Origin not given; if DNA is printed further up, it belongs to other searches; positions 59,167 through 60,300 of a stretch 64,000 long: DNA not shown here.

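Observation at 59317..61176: Transmembrane pseudo-PP2C linked to an extracellular SH3b domain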

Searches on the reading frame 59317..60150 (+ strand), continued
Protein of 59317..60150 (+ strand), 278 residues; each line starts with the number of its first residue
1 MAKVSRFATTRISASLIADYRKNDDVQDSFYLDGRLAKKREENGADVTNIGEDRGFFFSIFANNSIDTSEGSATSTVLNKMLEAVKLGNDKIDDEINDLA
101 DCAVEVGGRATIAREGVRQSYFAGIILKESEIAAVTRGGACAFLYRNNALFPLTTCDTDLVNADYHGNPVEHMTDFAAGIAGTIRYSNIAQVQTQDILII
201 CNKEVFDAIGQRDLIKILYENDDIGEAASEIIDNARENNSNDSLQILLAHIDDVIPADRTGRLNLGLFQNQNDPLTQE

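Call 26: search_protein_families(library=pfam, proteins=[P0084, P0100, P0063, P0048, P0052, P0071, P0086, P0043, P0058], max_evalue=0.01)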
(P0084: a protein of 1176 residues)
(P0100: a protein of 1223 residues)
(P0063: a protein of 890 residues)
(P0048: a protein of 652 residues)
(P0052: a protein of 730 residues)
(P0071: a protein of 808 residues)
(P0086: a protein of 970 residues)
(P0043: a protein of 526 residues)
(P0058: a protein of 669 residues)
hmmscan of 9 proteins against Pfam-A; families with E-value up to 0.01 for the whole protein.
P0084 (1176 aa): 0 families

P0100 (1223 aa): 0 families

P0063 (890 aa): 1 family
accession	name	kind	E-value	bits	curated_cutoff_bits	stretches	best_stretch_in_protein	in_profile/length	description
PF01476.26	LysM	-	2.4e-06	27.8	20.9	1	835-883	1-43/43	LysM domain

P0048 (652 aa): 0 families

P0052 (730 aa): 1 family
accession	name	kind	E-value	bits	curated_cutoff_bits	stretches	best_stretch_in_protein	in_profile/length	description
PF21827.1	New_glue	-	0.0043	17.2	31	1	576-641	7-65/94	New glue protein family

P0071 (808 aa): 0 families

P0086 (970 aa): 0 families

P0043 (526 aa): 1 family
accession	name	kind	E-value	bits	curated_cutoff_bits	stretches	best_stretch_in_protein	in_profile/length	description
PF01476.26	LysM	-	7.4e-05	23.1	20.9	1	466-523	1-43/43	LysM domain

P0058 (669 aa): 2 families
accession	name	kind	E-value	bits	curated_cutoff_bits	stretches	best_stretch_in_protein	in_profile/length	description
PF01476.26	LysM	-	7.2e-06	26.3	20.9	1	609-661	1-43/43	LysM domain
PF14812.11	PBP1_TM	-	0.0064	17.2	27.8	0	488-531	32-82/85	Transmembrane domain of transglycosylase PBP1 at N-terminal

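Call 42: find_related_loci(query=A2, collection=genome_contigs, flank=6000)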
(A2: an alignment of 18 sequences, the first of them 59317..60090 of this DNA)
Query A2 (258 aa) in genome_contigs; peptide patterns used: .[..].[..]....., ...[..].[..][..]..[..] (x = any residue, [..] = any of these).
185 stretches matched a pattern; 114 encode a relative of the query (tblastn E <= 1e-3); the best 80 are kept; 80 distinct loci.
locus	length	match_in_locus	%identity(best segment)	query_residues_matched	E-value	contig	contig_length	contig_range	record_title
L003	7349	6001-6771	81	1-257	7e-143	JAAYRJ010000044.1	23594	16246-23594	MAG: Clostridiaceae bacterium isolate AS23ysBPME_182 53653_AS23, whole genome shotgun sequence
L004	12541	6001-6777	70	1-258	2e-126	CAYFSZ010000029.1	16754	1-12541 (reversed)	MAG TPA_asm: uncultured Mageeibacillus sp. isolate ERP107106_co2_14 genome assembly, contig: NODE_3057_length_16754_cov_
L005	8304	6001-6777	69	1-258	5e-122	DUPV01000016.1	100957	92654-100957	MAG TPA_asm: Clostridiaceae bacterium isolate AS08sgBPME_347 68461_AS08, whole genome shotgun sequence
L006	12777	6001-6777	68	1-258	6e-122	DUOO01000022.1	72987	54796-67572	MAG TPA_asm: Clostridiaceae bacterium isolate AS08sgBPME_186 101632_AS08, whole genome shotgun sequence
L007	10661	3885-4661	67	1-258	3e-120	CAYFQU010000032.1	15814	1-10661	MAG TPA_asm: uncultured Mageeibacillus sp. isolate ERP107106_co1_261 genome assembly, contig: NODE_3573_length_15814_cov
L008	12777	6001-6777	69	1-258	4e-120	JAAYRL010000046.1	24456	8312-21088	MAG: Clostridiaceae bacterium isolate AS23ysBPME_19 310898_AS23, whole genome shotgun sequence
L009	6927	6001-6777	69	1-258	2e-119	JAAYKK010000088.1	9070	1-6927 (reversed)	MAG: Clostridiaceae bacterium isolate AS10tlH2TH_42 196036_AS10, whole genome shotgun sequence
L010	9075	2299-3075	70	1-258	7e-115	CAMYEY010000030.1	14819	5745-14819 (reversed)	MAG TPA_asm: uncultured Clostridia bacterium isolate SRR17635715_bin.4_metaWRAP_v1.3_MAG genome assembly, contig: ERZ142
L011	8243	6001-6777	69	1-258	3e-121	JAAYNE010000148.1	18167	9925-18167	MAG: Clostridiaceae bacterium isolate AS21ysBPME_111 272071_AS21, whole genome shotgun sequence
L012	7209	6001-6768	48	1-254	2e-80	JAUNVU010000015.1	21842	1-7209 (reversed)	MAG: Eubacteriales bacterium isolate S7A_St_53 NODE_884_length_21842_cov_20.367467, whole genome shotgun sequence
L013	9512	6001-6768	51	1-254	9e-81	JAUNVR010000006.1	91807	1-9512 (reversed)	MAG: Eubacteriales bacterium isolate S7A_St_45 NODE_96_length_91807_cov_40.522517, whole genome shotgun sequence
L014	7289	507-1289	46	1-258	1e-76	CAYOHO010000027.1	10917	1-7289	MAG TPA_asm: uncultured Oscillospiraceae bacterium isolate SRP220891_co1_165 genome assembly, contig: NODE_11565_length_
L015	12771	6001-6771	47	1-254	6e-75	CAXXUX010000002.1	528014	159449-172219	MAG: uncultured Saccharofermentans sp. isolate 009b34df-6986-4c74-874c-2c53a54848ac genome assembly, contig: contig_2, w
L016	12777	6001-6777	71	1-258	1e-123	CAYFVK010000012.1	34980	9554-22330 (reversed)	MAG TPA_asm: uncultured Mageeibacillus sp. isolate ERP107106_co1_171 genome assembly, contig: NODE_1056_length_34980_cov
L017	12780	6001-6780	47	1-258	6e-74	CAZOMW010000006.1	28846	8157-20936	MAG TPA_asm: uncultured Oscillospiraceae bacterium isolate SRP192927_co5_683 genome assembly, contig: NODE_1666_length_2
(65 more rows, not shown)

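Call 51: find_encoding_contigs(protein=P0135, flank=7000, max_places=2)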
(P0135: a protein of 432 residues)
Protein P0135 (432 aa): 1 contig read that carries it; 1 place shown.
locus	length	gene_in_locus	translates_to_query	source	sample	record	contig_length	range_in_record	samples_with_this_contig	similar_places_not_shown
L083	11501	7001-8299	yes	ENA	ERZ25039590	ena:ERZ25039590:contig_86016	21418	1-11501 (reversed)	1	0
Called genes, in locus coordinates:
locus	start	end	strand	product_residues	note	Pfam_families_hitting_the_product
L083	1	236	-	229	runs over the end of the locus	PF00160:Pro_isomerase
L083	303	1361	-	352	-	-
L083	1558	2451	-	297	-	PF03994:DUF350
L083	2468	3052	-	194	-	-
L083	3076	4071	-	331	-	-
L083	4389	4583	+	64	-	-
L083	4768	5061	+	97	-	PF03683:UPF0175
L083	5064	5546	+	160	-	PF11848:DUF3368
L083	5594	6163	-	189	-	PF00929:RNase_T, PF13482:RNase_H_2 (faint), PF16473:Rv2179c-like (weak)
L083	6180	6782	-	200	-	-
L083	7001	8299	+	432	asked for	PF13672:PP2C_2 (weak), PF01476:LysM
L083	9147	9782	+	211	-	PF00126:HTH_1, PF03466:LysR_substrate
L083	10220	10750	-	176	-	-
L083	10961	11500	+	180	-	?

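Call 52: find_encoding_contigs(protein=P0178, flank=7000, max_places=2)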
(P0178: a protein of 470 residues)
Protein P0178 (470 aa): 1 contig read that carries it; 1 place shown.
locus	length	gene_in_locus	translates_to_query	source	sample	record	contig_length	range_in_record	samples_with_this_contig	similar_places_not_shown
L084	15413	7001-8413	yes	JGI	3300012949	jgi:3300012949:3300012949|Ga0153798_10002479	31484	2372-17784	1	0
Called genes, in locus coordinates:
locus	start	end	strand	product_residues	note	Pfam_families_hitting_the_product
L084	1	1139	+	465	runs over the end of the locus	PF01743:PolyA_pol, PF12627:PolyA_pol_RNAbd, PF01966:HD, PF13735:tRNA_NucTran2_2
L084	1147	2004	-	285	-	PF01545:Cation_efflux, PF16916:ZT_dimer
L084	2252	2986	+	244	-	PF00106:adh_short, PF13561:adh_short_C2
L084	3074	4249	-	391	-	PF00155:Aminotran_1_2, PF01212:Beta_elim_lyase (faint)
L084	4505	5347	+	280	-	PF00106:adh_short, PF01370:Epimerase, PF08643:DUF1776, PF08659:KR, PF13561:adh_short_C2, PF16363:GDP_Man_Dehyd (weak)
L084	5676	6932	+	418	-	PF00512:HisKA, PF02518:HATPase_c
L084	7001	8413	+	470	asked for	PF07228:SpoIIE (weak), PF01476:LysM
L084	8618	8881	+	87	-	PF06961:DUF1294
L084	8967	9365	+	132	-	-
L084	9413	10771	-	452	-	PF00395:SLH, PF01522:Polysacc_deac_1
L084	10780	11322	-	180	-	PF04011:LemA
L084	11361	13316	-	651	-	PF09972:DUF2207, PF20990:DUF2207_C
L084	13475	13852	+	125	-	PF01925:TauE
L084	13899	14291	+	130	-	PF01925:TauE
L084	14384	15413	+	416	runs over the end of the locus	PF00278:Orn_DAP_Arg_deC, PF02784:Orn_Arg_deC_N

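Call 53: find_encoding_contigs(protein=P0166, flank=7000, max_places=2)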
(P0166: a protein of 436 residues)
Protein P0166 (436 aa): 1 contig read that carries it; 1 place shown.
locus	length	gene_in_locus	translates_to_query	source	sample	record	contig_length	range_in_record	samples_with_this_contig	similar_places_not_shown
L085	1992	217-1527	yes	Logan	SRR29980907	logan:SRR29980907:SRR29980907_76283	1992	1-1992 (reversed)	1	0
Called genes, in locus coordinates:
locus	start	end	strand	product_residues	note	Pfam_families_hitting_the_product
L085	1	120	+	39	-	?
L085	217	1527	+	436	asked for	PF07228:SpoIIE (weak), PF01476:LysM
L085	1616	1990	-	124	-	?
